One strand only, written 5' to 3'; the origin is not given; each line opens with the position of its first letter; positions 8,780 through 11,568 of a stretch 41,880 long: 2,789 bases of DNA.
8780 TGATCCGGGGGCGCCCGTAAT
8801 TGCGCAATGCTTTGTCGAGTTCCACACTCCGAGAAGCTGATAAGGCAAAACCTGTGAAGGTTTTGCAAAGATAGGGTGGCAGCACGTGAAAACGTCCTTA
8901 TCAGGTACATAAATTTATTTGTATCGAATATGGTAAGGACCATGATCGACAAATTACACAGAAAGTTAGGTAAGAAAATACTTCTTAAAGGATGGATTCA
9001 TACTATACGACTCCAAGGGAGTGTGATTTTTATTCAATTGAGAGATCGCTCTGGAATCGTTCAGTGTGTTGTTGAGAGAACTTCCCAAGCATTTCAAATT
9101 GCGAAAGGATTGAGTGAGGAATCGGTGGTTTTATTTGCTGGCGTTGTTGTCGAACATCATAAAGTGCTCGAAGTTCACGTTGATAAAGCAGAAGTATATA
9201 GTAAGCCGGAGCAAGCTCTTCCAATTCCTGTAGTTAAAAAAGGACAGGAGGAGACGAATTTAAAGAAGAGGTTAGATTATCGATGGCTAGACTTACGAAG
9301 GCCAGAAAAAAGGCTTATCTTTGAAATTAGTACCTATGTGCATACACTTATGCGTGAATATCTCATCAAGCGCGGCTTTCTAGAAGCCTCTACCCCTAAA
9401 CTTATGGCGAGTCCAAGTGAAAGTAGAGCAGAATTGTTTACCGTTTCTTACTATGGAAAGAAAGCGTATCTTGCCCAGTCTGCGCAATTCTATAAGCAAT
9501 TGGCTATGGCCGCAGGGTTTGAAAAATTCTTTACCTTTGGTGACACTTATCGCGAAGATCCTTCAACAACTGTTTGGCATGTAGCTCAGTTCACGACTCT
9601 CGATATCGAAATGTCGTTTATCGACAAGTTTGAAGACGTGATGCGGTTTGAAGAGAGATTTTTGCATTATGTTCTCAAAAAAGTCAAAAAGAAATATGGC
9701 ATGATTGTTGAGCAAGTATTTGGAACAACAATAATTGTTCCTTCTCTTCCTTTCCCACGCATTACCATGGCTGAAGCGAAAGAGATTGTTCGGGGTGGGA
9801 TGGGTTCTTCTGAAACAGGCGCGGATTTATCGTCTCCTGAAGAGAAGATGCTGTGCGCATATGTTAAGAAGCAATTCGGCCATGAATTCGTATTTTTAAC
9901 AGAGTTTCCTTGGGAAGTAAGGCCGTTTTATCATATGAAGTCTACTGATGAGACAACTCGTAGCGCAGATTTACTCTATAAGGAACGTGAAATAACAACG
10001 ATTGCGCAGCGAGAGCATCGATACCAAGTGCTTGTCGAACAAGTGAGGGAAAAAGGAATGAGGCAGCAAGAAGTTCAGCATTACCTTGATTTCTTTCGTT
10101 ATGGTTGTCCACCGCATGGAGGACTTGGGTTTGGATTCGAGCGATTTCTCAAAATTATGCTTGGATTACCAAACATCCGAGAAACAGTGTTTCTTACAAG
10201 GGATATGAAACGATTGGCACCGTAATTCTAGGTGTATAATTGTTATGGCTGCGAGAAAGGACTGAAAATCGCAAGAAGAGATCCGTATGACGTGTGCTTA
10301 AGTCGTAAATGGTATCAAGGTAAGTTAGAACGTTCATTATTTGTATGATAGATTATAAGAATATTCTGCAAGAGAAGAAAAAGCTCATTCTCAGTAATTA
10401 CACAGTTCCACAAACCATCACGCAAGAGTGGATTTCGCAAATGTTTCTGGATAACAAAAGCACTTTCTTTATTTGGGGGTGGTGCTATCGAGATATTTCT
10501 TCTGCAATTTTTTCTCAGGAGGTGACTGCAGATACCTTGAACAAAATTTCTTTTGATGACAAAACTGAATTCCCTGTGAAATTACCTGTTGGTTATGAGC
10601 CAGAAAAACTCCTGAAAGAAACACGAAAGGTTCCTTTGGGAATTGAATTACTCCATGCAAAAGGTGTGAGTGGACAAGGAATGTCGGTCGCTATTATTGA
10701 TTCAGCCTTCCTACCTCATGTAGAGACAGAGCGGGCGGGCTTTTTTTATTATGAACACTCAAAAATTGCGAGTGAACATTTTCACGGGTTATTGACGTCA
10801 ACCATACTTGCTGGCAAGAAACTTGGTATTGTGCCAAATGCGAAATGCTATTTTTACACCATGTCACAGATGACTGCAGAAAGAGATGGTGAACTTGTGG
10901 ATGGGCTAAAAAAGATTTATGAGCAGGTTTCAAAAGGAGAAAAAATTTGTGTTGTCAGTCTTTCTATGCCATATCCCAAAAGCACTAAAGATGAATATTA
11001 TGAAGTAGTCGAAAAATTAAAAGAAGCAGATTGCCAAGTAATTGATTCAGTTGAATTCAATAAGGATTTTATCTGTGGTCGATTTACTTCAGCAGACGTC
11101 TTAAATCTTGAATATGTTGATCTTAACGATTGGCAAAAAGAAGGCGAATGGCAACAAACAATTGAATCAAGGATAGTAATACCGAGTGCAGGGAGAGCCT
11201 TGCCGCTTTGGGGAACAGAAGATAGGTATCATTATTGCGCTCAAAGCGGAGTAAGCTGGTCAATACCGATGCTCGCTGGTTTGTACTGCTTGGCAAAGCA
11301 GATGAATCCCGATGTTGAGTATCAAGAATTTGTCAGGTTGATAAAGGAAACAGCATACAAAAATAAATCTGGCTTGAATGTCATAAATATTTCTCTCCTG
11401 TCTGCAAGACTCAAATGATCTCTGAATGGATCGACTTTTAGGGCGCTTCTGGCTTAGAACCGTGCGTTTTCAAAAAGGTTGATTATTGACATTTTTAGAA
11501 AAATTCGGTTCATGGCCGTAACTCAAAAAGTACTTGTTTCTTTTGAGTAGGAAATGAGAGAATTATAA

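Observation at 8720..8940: T-box riboswitch upstream of aspS that appears to sequester the start codon rather than terminate transcription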

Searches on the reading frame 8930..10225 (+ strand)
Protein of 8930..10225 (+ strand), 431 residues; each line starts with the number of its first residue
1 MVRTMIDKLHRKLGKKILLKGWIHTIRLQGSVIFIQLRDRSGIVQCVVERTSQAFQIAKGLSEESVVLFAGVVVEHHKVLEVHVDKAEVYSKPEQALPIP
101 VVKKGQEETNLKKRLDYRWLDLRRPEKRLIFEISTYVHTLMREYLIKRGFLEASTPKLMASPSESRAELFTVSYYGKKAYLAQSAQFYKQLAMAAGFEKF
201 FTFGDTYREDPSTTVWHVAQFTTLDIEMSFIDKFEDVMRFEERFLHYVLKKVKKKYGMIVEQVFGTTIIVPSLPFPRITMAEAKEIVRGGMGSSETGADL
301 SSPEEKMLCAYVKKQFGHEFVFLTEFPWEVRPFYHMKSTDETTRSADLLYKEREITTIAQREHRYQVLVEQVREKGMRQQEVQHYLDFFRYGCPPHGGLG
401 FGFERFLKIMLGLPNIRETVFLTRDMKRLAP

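Call 5: search_protein_families(library=ncbifam, proteins=[window:8930-10225:+])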
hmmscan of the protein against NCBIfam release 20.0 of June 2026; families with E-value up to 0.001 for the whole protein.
window:8930-10225:+ (431 aa): 17 families
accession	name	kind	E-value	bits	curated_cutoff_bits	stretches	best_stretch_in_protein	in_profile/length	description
NF003483.0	PRK05159.1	equivalog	4.2e-135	451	353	1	3-431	5-438/438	aspartate--tRNA(Asn) ligase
TIGR00458.1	aspS_nondisc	equivalog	8.5e-113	377.5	368.4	1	12-431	10-428/428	aspartate--tRNA(Asn) ligase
NF003037.0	PRK03932.1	equivalog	3.7e-71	240.4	414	1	8-429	8-449/451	asparagine--tRNA ligase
TIGR00457.1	asnS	equivalog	1.2e-69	235.3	342.6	1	2-429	4-453/455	asparagine--tRNA ligase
NF001750.0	PRK00476.1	equivalog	1.1e-60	205.6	443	2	11-255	15-268/590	aspartate--tRNA ligase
TIGR00459.1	aspS_bact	equivalog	9.6e-55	186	373.85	2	6-258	7-263/586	aspartate--tRNA ligase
NF009460.0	PRK12820.1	equivalog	4.6e-38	130.8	1379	2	12-286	33-313/723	bifunctional aspartyl-tRNA synthetase/aspartyl/glutamyl-tRNA amidotransferase subunit C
NF005052.0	PRK06462.1-1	equivalog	4.2e-37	128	368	1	104-419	22-340/353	asparagine synthetase A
NF001756.1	PRK00484.1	subfamily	1.4e-34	119.7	468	1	11-421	48-481/488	lysine--tRNA ligase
NF005054.0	PRK06462.1-4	equivalog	1.5e-34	119.6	309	1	111-420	5-306/318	asparagine synthetase A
TIGR00499.1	lysS_bact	equivalog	1.6e-30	106.2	427.6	2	10-288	49-325/496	lysine--tRNA ligase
NF009101.0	PRK12445.1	subfamily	2.7e-19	69.1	1026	1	18-286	69-335/505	lysine--tRNA ligase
NF002821.0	PRK02983.1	equivalog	9.4e-19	66.9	742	1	6-230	651-878/1102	bifunctional lysylphosphatidylglycerol synthetase/lysine--tRNA ligase LysX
TIGR00462.1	genX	equivalog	1.7e-14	54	286.9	1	139-420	9-302/304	EF-P lysine aminoacylase EpmA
NF005055.0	PRK06462.1-5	equivalog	4.7e-11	42.4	389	1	178-427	86-336/341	asparagine synthetase A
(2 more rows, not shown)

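Call 14: find_related_loci(query=window:8930-10225:+, collection=genome_contigs, flank=1500)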
Query window:8930-10225:+ (431 aa) in genome_contigs; peptide patterns used: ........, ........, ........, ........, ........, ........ (x = any residue, [..] = any of these).
49 stretches matched a pattern; 14 encode a relative of the query (tblastn E <= 1e-3); 14 distinct loci.
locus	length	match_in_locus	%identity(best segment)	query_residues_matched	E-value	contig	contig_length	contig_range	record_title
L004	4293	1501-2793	73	1-431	0e+0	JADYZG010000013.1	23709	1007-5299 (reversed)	MAG: bacterium isolate SJ560 c_000000752604, whole genome shotgun sequence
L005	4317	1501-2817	46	1-431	1e-121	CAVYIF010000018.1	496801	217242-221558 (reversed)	MAG: uncultured Chloroflexia bacterium isolate MFD05684.bin.2.144 genome assembly, contig: contig_65349, whole genome sh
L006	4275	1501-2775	44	14-431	2e-118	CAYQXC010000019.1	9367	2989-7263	MAG TPA_asm: uncultured archaeon isolate SRP214966_co2_186 genome assembly, contig: NODE_13241_length_9367_cov_4.305949,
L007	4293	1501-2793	45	3-431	5e-115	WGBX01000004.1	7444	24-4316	MAG: Flavobacteriaceae bacterium isolate S144_43 k151_112004, whole genome shotgun sequence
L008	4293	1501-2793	45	3-431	5e-115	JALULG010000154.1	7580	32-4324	MAG: bacterium isolate S144_metabat2_scaf2bin.204 S144_NODE_6398_length_7580_cov_3.792701, whole genome shotgun sequence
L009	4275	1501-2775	44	14-431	2e-117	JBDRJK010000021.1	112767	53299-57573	MAG: Candidatus Aenigmatarchaeota archaeon isolate MEGAHIT-group-1.649 k141_1757206, whole genome shotgun sequence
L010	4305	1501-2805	44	2-431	5e-109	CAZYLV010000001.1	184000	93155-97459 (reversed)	MAG TPA_asm: uncultured Gammaproteobacteria bacterium isolate SRP323723_co1_106 genome assembly, contig: NODE_52_length_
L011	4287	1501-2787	44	1-429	5e-109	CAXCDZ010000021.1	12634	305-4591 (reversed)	MAG TPA_asm: uncultured bacterium isolate SRR3724533_concoct_107 genome assembly, contig: ERZ4200974.3051, whole genome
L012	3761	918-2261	41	1-431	2e-106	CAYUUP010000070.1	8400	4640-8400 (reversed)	MAG TPA_asm: uncultured Oscillospiraceae bacterium isolate SRP222994_co1_273 genome assembly, contig: NODE_17648_length_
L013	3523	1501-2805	40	6-431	4e-104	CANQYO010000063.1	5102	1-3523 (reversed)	MAG: uncultured Bacilli bacterium isolate Lapin-015__bin5 genome assembly, contig: Lapin-015__NODE_18269_length_5102_cov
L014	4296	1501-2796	40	9-431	5e-101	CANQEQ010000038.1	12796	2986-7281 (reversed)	MAG: uncultured Bacilli bacterium isolate Lapin-008__bin17 genome assembly, contig: Lapin-008__NODE_5155_length_12796_co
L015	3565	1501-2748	41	16-431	8e-100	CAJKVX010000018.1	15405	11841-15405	MAG TPA_asm: uncultured Clostridiales bacterium isolate ERR321576-bin.26 genome assembly, contig: NODE_2835_length_15405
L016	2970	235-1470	42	19-431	4e-103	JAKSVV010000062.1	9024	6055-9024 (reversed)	MAG: Clostridia bacterium isolate Horse_feces368 MAG368_62, whole genome shotgun sequence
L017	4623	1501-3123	33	13-422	1e-35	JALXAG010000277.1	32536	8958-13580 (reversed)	MAG: Sneathiellales bacterium isolate T2_metabat1_scaf2bin.244 T2_NODE_955_length_32536_cov_2.624148, whole genome shotg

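Call 49: find_related_loci(query=window:8930-10225:+, collection=metagenome_contigs, flank=1000)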
Query window:8930-10225:+ (431 aa) in metagenome_contigs; peptide patterns used: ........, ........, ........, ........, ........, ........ (x = any residue, [..] = any of these).
94 stretches matched a pattern; 12 encode a relative of the query (tblastn E <= 1e-3); 12 distinct loci.
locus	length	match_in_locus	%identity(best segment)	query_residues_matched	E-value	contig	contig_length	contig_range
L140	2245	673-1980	48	3-431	1e-135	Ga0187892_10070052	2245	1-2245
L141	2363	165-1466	47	1-431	3e-135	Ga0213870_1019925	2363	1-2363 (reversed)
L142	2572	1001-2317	46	1-431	5e-128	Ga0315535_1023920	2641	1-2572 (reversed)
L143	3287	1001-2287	44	1-429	3e-109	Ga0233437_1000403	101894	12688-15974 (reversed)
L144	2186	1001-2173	43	1-431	5e-109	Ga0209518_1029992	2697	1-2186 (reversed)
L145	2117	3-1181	41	35-431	2e-106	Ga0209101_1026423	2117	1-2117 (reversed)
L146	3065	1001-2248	41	16-431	2e-100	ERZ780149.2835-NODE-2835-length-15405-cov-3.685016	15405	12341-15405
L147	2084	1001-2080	40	1-364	2e-89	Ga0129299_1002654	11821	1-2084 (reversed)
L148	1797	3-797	51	169-431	4e-92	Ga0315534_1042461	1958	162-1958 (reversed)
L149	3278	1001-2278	44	1-431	6e-104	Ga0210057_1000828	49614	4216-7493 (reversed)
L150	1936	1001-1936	42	1-323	7e-77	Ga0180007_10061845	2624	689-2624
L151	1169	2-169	82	182-237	3e-27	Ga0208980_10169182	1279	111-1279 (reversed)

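Call 52: find_homologous_proteins(query=window:8930-10225:+, max_evalue=1e-50)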
Query window:8930-10225:+ (431 aa): 7959 proteins with E <= 1e-50 among 8000 candidates; the best 120 are listed.
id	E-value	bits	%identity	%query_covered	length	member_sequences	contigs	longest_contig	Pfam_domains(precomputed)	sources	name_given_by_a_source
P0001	1.5e-281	952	99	99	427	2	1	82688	PF01336.32,PF00152.26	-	-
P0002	8.3e-215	732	75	100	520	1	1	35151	PF01336.32,PF00152.26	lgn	-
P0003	8.5e-215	732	73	100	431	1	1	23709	PF01336.32,PF00152.26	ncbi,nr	ncbi:aspartate--tRNA(Asn) ligase [bacterium]|nr:aspartate--tRNA(Asn) ligase [bacterium]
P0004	2.8e-210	717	73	99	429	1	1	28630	PF01336.32,PF00152.26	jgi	jgi:aspartyl-tRNA synthetase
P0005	3.4e-206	703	71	99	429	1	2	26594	PF01336.32,PF00152.26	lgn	-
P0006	2.8e-165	569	60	100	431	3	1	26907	PF01336.32,PF00152.26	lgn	-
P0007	2.2e-157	543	55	100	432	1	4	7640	PF01336.32,PF00152.26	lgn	-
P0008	1.2e-156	540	57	100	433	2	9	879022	PF01336.32,PF00152.26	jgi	jgi:aspartyl-tRNA synthetase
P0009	7.4e-152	524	57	100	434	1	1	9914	PF01336.32,PF00152.26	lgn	-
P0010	1.9e-146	507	53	100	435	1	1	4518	PF01336.32,PF00152.26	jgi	jgi:aspartyl-tRNA synthetase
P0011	2.9e-142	493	52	100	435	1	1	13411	PF01336.32,PF00152.26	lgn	-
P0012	2.7e-141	490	54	100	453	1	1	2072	PF01336.32,PF00152.26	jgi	jgi:aspartyl-tRNA synthetase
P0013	3.4e-136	473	50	100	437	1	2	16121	PF01336.32,PF00152.26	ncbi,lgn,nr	ncbi:MAG: aspartate--tRNA(Asn) ligase [Candidatus Niyogibacteria bacterium]|nr:aspartate--tRNA(Asn) 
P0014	5.2e-135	469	49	100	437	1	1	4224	PF01336.32,PF00152.26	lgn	-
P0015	1.1e-134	468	50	100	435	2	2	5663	PF01336.32,PF00152.26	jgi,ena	-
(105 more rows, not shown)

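Call 53: find_encoding_contigs(protein=P0002, flank=700, max_places=1)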
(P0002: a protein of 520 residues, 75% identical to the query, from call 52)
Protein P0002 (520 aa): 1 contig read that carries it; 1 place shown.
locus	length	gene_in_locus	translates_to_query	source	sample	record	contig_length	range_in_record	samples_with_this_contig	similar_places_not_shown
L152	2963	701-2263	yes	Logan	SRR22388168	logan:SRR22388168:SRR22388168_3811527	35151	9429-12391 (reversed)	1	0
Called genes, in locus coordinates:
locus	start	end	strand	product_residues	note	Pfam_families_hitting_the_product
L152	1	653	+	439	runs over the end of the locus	PF00772:DnaB, PF03796:DnaB_C, PF13481:AAA_25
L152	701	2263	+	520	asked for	PF01336:tRNA_anti-codon, PF00152:tRNA-synt_2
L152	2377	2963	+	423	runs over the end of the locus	PF00389:2-Hacid_dh, PF02826:2-Hacid_dh_C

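Call 54: find_encoding_contigs(protein=P0004, flank=700, max_places=1)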
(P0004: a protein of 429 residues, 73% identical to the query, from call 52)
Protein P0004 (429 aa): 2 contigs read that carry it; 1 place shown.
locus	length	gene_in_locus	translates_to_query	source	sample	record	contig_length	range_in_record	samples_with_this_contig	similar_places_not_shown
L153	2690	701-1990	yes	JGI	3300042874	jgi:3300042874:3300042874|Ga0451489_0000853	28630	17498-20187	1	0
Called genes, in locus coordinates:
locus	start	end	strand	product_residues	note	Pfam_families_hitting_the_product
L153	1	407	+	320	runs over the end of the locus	PF01978:TrmB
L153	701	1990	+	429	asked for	PF01336:tRNA_anti-codon, PF00152:tRNA-synt_2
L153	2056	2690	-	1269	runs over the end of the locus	-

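Call 55: find_encoding_contigs(protein=P0005, flank=700, max_places=1)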
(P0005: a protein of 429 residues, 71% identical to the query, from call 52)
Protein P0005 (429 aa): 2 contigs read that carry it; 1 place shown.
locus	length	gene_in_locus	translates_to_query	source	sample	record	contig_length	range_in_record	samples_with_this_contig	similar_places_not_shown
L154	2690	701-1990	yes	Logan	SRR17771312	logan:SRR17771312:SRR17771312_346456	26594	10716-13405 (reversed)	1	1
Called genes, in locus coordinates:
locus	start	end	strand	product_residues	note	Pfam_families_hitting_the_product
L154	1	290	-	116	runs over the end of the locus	-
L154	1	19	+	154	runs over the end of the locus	PF01243:PNPOx_N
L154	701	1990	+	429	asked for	PF01336:tRNA_anti-codon, PF00152:tRNA-synt_2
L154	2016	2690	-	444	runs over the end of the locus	PF06808:DctM (weak), PF03600:CitMHS, PF02040:ArsB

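Call 56: find_encoding_contigs(protein=P0006, flank=700, max_places=1)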
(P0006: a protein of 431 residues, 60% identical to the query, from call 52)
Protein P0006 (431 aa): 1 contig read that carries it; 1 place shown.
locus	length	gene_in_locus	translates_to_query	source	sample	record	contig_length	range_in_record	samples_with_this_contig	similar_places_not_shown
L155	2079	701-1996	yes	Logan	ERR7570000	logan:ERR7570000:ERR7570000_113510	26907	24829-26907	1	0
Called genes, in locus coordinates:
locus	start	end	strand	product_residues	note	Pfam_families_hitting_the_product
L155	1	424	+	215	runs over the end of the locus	PF01386:Ribosomal_L25p, PF14693:Ribosomal_TL5_C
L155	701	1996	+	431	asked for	PF01336:tRNA_anti-codon, PF00152:tRNA-synt_2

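Call 57: find_encoding_contigs(protein=P0007, flank=700, max_places=1)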
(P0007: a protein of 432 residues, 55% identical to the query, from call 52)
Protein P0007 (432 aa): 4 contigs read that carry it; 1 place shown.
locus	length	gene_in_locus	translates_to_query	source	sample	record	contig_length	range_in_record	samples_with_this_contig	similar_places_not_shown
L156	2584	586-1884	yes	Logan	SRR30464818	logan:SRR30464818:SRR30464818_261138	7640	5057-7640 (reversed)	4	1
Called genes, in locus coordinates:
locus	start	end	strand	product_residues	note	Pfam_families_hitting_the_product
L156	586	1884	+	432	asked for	PF01336:tRNA_anti-codon, PF00152:tRNA-synt_2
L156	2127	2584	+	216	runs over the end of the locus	-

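Call 58: find_encoding_contigs(protein=P0008, flank=700, max_places=1)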
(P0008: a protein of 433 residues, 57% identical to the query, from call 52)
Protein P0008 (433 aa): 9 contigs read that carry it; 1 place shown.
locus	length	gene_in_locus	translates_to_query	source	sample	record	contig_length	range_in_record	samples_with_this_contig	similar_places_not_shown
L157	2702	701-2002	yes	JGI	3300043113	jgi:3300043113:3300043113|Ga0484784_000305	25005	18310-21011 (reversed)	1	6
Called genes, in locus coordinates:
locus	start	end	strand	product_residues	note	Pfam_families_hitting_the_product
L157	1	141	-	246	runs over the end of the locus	-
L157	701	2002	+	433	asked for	PF01336:tRNA_anti-codon, PF00152:tRNA-synt_2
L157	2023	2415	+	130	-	PF00293:NUDIX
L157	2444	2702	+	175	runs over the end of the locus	PF00583:Acetyltransf_1, PF13527:Acetyltransf_9, PF13673:Acetyltransf_10, PF13508:Acetyltransf_7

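Call 59: find_encoding_contigs(protein=P0009, flank=700, max_places=1)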
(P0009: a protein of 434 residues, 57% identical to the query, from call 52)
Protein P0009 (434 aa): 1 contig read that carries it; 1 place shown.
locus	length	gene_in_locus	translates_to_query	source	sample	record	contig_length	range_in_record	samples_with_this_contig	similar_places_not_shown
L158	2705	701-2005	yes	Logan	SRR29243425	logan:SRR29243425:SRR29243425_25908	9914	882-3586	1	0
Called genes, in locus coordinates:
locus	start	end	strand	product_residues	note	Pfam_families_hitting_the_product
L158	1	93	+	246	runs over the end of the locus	PF00106:adh_short, PF08659:KR (weak), PF13561:adh_short_C2, PF23441:SDR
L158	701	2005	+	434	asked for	PF01336:tRNA_anti-codon, PF00152:tRNA-synt_2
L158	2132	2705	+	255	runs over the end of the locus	PF00459:Inositol_P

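Call 60: find_encoding_contigs(protein=P0010, flank=700, max_places=1)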
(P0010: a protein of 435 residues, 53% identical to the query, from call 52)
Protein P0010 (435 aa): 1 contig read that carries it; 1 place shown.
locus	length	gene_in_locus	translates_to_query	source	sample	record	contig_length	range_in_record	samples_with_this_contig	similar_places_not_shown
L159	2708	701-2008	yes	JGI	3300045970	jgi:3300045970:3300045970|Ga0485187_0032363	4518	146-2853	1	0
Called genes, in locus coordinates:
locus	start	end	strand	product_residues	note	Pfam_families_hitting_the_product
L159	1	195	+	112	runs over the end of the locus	?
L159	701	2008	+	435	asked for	PF01336:tRNA_anti-codon, PF00152:tRNA-synt_2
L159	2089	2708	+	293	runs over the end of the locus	-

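Call 67: search_solved_structures(query=window:8930-10225:+, max_evalue=1e-30, show_alignments=2)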
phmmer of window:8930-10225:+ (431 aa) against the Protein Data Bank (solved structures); distinct sequences matched with E-value up to 1e-30: 32.
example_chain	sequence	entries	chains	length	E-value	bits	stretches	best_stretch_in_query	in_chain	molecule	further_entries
3nel_A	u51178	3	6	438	6.7e-85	289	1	13-431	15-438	Aspartyl-tRNA synthetase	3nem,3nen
1b8a_A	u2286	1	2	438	2.4e-83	283.9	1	13-431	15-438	PROTEIN (ASPARTYL-TRNA SYNTHETASE)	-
1wyd_A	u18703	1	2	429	5.9e-80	272.7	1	13-431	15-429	hypothetical aspartyl-tRNA synthetase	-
1n9w_A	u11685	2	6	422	4.9e-77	263.1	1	3-431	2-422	aspartyl-tRNA synthetase 2 | Non-discriminating and archaeal-type aspartyl-tRNA synthetase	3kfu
6iy6_A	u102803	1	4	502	8.2e-68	232.7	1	11-431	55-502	Aspartate--tRNA ligase, cytoplasmic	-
4j15_A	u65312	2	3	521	9.2e-68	232.5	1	11-431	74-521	Aspartate--tRNA ligase, cytoplasmic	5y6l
1eov_A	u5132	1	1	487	5.6e-65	223.4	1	13-431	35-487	ASPARTYL-TRNA SYNTHETASE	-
1asy_A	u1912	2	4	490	5.8e-65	223.3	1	13-431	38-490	ASPARTYL-tRNA SYNTHETASE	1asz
3i7f_A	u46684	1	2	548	4.1e-59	204.1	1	112-431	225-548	Aspartyl-tRNA synthetase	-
1x54_A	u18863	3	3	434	1.3e-58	202.4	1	14-431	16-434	Asparaginyl-tRNA synthetase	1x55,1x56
9m5m_A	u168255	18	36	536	2.2e-52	181.9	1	15-431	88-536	aspartate--tRNA ligase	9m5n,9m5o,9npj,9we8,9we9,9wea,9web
9wem_A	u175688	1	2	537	2.2e-52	181.9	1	15-431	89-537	aspartate--tRNA ligase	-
9w9e_A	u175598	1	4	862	3.3e-52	181.3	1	110-430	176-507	Aspartate--tRNA ligase, cytoplasmic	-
9w9f_A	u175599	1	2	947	4.2e-52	181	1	110-430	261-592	Aspartate--tRNA ligase, cytoplasmic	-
6od8_A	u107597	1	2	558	1.1e-51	179.6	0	13-252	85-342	Putative aspartyl-tRNA synthetase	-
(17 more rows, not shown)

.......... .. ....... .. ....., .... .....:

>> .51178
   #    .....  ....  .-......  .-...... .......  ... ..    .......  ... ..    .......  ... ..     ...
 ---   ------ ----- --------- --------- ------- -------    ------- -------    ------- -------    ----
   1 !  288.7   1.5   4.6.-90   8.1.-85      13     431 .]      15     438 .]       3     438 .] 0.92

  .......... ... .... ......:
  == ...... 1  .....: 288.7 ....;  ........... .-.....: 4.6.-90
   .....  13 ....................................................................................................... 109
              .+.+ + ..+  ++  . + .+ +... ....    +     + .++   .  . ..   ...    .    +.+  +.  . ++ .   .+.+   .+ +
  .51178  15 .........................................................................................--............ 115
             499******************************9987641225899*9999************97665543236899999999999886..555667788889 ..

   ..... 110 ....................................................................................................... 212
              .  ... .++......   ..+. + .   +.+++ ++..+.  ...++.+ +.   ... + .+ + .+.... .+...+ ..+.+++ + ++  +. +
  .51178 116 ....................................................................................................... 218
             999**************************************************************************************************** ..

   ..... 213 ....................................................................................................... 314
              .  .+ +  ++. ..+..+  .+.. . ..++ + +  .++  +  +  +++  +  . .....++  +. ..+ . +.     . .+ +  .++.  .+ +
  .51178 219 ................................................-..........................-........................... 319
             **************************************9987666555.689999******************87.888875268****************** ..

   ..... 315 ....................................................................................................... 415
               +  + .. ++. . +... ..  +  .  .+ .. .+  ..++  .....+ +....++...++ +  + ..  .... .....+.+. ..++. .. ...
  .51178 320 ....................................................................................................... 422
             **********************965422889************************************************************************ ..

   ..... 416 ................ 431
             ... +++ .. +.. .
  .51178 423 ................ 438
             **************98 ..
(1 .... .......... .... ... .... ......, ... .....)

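Call 83: search_protein_families(library=pfam, proteins=[window:8930-10225:+], max_evalue=0.001)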
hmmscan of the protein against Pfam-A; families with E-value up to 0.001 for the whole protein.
window:8930-10225:+ (431 aa): 2 families
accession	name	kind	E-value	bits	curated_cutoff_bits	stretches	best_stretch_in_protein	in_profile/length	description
PF00152.25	tRNA-synt_2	-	1.6e-75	254.5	25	1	112-423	3-305/308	tRNA synthetases class II (D, K and N)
PF01336.31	tRNA_anti-codon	-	2.3e-16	59.9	27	1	18-89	2-74/75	OB-fold nucleic acid binding domain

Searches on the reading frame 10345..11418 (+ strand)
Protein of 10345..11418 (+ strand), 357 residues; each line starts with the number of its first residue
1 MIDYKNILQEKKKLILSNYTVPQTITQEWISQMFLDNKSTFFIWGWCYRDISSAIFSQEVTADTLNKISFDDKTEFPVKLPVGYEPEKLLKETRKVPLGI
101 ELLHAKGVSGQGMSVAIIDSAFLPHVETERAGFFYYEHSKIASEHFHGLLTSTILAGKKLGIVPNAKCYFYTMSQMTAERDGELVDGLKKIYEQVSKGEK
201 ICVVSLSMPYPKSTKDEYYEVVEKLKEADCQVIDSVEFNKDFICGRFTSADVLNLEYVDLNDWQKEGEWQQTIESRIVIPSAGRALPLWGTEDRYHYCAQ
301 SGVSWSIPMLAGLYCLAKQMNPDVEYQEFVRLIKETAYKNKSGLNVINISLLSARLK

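Call 5: search_protein_families(library=ncbifam, proteins=[window:10345-11418:+])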
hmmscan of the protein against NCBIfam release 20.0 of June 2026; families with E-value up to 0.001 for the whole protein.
window:10345-11418:+ (357 aa): 0 families

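Call 83: search_protein_families(library=pfam, proteins=[window:10345-11418:+], max_evalue=0.001)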
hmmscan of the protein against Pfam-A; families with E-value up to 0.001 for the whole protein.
window:10345-11418:+ (357 aa): 1 family
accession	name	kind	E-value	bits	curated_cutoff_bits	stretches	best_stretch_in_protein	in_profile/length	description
PF00082.27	Peptidase_S8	-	5.9e-07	29.5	21.8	0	110-212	1-121/288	Subtilase family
